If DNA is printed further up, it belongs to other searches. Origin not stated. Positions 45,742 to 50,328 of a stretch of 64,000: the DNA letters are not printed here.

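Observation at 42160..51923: Seven-gene membrane-centred module: KAP/PifA-type giant NTPase, patatin phospholipase and five small TM or secreted proteins (candidate undescribed defence system)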

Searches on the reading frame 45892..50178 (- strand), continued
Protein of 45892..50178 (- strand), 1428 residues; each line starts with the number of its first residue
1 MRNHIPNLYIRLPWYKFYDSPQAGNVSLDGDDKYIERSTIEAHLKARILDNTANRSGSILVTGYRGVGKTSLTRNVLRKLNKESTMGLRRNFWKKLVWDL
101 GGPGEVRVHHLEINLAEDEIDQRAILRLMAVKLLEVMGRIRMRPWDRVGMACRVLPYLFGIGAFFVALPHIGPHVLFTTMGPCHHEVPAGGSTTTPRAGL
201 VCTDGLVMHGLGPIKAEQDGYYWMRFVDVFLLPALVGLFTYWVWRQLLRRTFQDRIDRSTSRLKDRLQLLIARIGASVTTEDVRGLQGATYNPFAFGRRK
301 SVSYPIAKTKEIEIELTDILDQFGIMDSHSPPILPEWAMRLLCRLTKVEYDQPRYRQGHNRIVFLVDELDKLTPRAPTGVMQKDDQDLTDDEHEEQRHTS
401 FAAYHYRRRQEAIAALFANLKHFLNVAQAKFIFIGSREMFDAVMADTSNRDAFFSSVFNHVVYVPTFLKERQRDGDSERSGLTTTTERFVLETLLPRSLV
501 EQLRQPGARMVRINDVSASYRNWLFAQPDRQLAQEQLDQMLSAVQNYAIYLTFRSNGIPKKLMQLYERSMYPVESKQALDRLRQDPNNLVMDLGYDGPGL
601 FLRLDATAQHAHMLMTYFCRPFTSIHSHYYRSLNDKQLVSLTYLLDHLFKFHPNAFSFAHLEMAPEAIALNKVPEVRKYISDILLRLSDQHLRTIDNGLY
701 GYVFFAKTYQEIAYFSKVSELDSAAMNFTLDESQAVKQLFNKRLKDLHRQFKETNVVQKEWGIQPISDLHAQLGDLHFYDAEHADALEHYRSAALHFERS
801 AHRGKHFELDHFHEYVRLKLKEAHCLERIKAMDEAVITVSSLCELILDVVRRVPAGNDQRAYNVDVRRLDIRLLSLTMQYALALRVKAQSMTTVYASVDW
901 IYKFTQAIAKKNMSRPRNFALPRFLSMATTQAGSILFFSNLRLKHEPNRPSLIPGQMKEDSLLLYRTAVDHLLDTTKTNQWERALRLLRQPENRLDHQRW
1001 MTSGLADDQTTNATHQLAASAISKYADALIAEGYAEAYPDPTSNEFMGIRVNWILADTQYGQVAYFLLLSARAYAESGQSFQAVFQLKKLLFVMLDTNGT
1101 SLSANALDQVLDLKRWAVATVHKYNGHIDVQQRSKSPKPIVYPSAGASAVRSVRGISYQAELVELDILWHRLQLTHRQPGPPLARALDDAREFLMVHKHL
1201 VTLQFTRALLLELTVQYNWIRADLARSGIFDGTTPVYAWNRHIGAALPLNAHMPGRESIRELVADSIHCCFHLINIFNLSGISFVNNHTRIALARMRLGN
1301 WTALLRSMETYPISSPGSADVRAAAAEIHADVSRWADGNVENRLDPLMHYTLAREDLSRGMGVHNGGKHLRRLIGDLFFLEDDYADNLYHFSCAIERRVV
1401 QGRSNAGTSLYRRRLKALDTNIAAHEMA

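Call 17: find_related_loci(query=A1, collection=genome_contigs, flank=10000)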
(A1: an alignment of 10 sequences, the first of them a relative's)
Query A1 (1428 aa) in genome_contigs; peptide patterns used: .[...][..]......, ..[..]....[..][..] (x = any residue, [..] = any of these).
107 stretches matched a pattern; 44 encode a relative of the query (tblastn E <= 1e-3); 44 distinct loci.
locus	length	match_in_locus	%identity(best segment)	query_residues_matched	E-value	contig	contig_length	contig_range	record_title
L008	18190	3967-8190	35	1-1426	0e+0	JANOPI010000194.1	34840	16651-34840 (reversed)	MAG: Flavobacteriales bacterium isolate VAR_4_metabat_71 VAR_4_k141_2886372, whole genome shotgun sequence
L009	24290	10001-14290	33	1-1398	6e-173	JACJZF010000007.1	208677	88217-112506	MAG: Flavobacteriales bacterium isolate HK-STAS-BACT-57 HK-STAS-BACT-57_7, whole genome shotgun sequence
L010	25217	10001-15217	34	1-1397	1e-79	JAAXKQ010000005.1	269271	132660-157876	MAG: Ignavibacteria bacterium isolate bin-C14 NODE_8_length_269271_cov_20.466596, whole genome shotgun sequence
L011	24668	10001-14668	32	266-1418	7e-73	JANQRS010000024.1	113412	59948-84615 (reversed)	MAG: Calditrichia bacterium isolate IP29b_bin.73 k99_1300642, whole genome shotgun sequence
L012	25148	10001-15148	30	5-1414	1e-72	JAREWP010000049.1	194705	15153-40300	MAG: Candidatus Magnetocorallium paracelense isolate XS-1 k255_13259, whole genome shotgun sequence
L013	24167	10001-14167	26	22-1401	4e-69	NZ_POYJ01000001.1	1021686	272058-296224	Aquimarina sediminis strain w01 contigl, whole genome shotgun sequence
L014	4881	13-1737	29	247-856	7e-69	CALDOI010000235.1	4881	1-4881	MAG TPA_asm: uncultured Bacteroidetes bacterium isolate ERR2206790_bin.0_CONCOCT_v1.1_MAG genome assembly, contig: ERZ89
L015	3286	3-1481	33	362-871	4e-68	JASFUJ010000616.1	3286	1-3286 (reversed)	MAG: Acidobacteriota bacterium isolate D1105M02metaG_Bin_298 D1105M02metaG_FD_scaffold_17775_c1, whole genome shotgun se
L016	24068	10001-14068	25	5-1400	9e-65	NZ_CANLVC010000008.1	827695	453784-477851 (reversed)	Aquimarina algiphila isolate 2-91_1.fasta NODE_3, whole genome shotgun sequence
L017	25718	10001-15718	31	5-1397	1e-63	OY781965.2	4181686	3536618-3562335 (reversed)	MAG: Bacteroidales bacterium isolate 351424ce-103a-4fdb-9a77-f202f7f12de1 genome assembly, chromosome: 1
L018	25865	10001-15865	31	5-1311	1e-63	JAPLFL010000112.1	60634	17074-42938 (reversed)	MAG: Candidatus Kapaibacterium sp. isolate LacPavin_0818_WC55_MAG_34_17 LacPavin_0818_WC55_scaffold_170233, whole genome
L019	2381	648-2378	30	224-833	3e-64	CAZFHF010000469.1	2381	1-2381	MAG TPA_asm: uncultured Bacteroidales bacterium isolate binchicken_co34_257 genome assembly, contig: NODE_84028_length_2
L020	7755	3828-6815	31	8-793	5e-62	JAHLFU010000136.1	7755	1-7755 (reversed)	MAG: Candidatus Paraprevotella stercoravium isolate G3-2149 G3M40__C134686_L7755, whole genome shotgun sequence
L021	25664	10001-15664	30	5-1419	9e-61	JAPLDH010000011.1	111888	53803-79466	MAG: Bacteroidetes bacterium isolate LacPavin_0419_WC90_MAG_42_101 LacPavin_0419_WC90_scaffold_974737, whole genome shot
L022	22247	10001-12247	24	7-839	6e-59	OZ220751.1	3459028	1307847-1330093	MAG: uncultured Allomuricauda sp. isolate c4ee9e33-ed4c-4824-ad75-49ddbc269399 genome assembly, chromosome: 1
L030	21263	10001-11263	29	362-802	2e-39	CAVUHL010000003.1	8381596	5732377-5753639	MAG: uncultured Holophagales bacterium isolate MFD01916.bin.1.17 genome assembly, contig: contig_1998, whole genome shot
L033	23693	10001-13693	29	24-793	2e-38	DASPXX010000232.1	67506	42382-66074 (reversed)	MAG TPA_asm: Thermoanaerobaculia bacterium isolate SMAG_U11578 k141_961192, whole genome shotgun sequence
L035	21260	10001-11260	28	362-799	6e-37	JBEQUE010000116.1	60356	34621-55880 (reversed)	MAG: Acidobacteriota bacterium isolate MAG_Dt_02 k247_489885, whole genome shotgun sequence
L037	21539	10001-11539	27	262-805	1e-36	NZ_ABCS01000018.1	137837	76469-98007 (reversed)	Plesiocystis pacifica SIR-1 1103186006269, whole genome shotgun sequence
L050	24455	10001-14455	30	1-1421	3e-61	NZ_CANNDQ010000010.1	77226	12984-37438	Uncultured Psychroserpens sp. isolate 14-3Z.fasta NODE_10, whole genome shotgun sequence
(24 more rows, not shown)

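Call 23: search_solved_structures(query=A1, max_evalue=1)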
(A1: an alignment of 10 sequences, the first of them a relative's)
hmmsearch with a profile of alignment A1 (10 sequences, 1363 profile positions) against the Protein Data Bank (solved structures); distinct sequences matched with E-value up to 1: 4.
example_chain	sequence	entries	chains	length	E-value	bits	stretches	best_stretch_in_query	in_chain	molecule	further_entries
1ye8_A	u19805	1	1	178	0.17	12.6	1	59-85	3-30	Hypothetical UPF0334 kinase-like protein AQ_1292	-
7z6h_B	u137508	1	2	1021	0.26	11.9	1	34-80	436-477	Cell cycle checkpoint protein RAD1,Cell cycle checkpoint protein RAD17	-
8os1_B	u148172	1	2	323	0.49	11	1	734-775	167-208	Peroxisome targeting signal 1 receptor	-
5wai_C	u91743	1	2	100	0.76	10.4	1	1218-1294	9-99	Zinc finger protein AEBP2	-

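Call 34: search_protein_families(library=pfam, proteins=[L013:9965-14221:+, L037:7295-14059:+, L030:7574-13591:+, L017:9962-15838:+, L010:9977-15322:+], max_evalue=0.01)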
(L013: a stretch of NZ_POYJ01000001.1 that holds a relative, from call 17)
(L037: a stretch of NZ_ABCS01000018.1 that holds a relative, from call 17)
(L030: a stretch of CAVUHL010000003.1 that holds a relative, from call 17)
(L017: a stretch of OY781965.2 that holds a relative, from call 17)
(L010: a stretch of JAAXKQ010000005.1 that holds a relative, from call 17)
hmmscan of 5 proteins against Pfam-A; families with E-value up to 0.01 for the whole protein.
L013:9965-14221:+ (1418 aa): 4 families
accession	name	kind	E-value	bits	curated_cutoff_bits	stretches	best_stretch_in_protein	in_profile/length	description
PF13401.12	AAA_22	-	0.00014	22.7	27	0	51-112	5-61/130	AAA domain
PF13191.12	AAA_16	-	0.00019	22.4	32.6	1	27-78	2-51/167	AAA ATPase domain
PF07719.23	TPR_2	-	0.001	19.5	27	0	693-716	6-29/34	Tetratricopeptide repeat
PF00515.34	TPR_1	-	0.0043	17.3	27.8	0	1089-1109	10-30/34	Tetratricopeptide repeat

L037:7295-14059:+ (2254 aa): 1 family
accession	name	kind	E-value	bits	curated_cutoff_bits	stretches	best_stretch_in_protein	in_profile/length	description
PF13191.12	AAA_16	-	2.5e-05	25.3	32.6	1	45-93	2-56/167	AAA ATPase domain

L030:7574-13591:+ (2005 aa): 1 family
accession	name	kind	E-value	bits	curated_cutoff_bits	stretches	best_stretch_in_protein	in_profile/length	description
PF13191.12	AAA_16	-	8.8e-05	23.5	32.6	1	34-105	2-73/167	AAA ATPase domain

L017:9962-15838:+ (1958 aa): 1 family
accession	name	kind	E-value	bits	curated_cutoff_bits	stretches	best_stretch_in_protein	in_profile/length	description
PF00004.35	AAA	-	0.0042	18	21.2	0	605-684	38-99/131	ATPase family associated with various cellular activities (AAA)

L010:9977-15322:+ (1781 aa): 2 families
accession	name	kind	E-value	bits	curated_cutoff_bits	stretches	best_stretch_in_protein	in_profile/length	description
PF13191.12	AAA_16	-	5.9e-05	24.1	32.6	1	41-88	1-49/167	AAA ATPase domain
PF00004.35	AAA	-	0.0055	17.6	21.2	0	615-682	46-99/131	ATPase family associated with various cellular activities (AAA)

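Call 44: search_protein_families(library=pfam, alignment_id=A3, max_evalue=0.00001)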
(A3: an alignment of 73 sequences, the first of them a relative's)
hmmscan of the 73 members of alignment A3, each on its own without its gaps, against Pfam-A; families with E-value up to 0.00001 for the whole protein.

A. member 1, L003:3959-6841:+ (960 aa): 5 families
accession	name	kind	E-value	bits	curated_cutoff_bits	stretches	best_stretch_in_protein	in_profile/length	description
PF08757.17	CotH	-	1.8e-29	103.7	23.8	1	344-677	4-321/322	CotH kinase protein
PF13585.12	CHU_C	-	2.3e-15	56.9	27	1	872-947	3-80/86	CHU_C Type IX secretion signal domain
PF13290.12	CHB_HEX_C_1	-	2.3e-15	56.7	22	1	218-274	1-58/67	Chitobiase/beta-hexosaminidase C-terminal domain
PF00932.25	LTD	-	1.3e-14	54.9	34.3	1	60-171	5-107/109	Lamin Tail Domain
PF13287.12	Fn3_assoc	-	8.7e-11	42.2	23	1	235-274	8-47/59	Fn3 associated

B. families by the number of members that match (of 73 scanned): 77 families (the first 25 are shown)
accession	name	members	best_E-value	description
PF18766.7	SWI2_SNF2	3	1.4e-58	SWI2/SNF2 ATPase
PF04851.21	ResIII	3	2.1e-36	Type III restriction enzyme, res subunit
PF22679.2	T1R_D3-like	2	2.9e-17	Type I restriction enzyme subunit R domain 3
PF04313.20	HSDR_N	2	8.6e-17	Type I restriction enzyme R protein N terminus (HSDR_N)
PF00932.25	LTD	2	1.3e-14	Lamin Tail Domain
PF00270.35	DEAD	2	6.2e-11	DEAD/DEAH box helicase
PF00041.27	fn3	2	7e-08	Fibronectin type III domain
PF10136.14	SpecificRecomb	1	8e-207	Site-specific recombinase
PF01654.22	Cyt_bd_oxida_I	1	1.9e-167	Cytochrome bd terminal oxidase subunit I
PF02322.20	Cyt_bd_oxida_II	1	8.3e-105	Cytochrome bd terminal oxidase subunit II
PF00171.27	Aldedh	1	1.4e-82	Aldehyde dehydrogenase family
PF02540.23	NAD_synthase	1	7.2e-73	NAD synthase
PF18939.6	DUF5686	1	1.9e-67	Family of unknown function (DUF5686)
PF00158.32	Sigma54_activat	1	2.5e-62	Sigma-54 interaction domain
PF07992.20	Pyr_redox_2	1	5e-56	Pyridine nucleotide-disulphide oxidoreductase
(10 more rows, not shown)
